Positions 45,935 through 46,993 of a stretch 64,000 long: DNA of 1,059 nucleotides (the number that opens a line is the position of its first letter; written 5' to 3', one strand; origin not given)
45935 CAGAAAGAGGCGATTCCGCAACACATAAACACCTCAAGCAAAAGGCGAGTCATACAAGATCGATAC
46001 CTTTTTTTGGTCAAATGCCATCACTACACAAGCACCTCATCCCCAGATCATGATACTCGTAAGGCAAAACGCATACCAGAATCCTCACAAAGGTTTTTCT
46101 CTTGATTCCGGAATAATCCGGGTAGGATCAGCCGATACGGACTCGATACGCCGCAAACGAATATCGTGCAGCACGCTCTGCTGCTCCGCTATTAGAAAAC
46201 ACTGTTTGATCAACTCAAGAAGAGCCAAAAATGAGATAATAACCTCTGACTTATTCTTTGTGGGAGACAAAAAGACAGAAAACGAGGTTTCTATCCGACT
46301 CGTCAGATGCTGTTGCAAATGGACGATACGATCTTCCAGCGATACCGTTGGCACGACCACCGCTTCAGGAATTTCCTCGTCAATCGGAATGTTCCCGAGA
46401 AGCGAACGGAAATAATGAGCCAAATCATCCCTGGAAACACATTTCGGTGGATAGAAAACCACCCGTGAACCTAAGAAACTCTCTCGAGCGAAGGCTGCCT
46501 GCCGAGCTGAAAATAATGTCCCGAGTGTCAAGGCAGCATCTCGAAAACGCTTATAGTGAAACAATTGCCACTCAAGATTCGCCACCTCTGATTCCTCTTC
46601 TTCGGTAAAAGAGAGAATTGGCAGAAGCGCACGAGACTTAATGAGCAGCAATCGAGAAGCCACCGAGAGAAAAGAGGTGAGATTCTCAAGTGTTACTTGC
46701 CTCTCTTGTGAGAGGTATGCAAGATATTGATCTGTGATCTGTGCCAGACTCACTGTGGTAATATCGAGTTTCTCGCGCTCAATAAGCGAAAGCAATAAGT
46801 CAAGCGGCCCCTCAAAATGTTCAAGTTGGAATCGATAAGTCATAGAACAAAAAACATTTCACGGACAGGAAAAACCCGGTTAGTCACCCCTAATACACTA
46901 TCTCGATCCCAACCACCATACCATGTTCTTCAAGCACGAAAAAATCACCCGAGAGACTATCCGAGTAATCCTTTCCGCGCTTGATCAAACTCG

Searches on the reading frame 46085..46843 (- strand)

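Call 20: search_protein_families(library=pfam, proteins=[window:46085-46843:-], max_evalue=0.0001)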
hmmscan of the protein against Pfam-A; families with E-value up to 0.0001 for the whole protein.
window:46085-46843:- (252 aa): 1 family
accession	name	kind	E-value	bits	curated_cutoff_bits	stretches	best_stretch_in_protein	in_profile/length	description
PF02616.19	SMC_ScpA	-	2.9e-24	86.8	24.6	1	20-229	1-228/232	Segregation and condensation protein ScpA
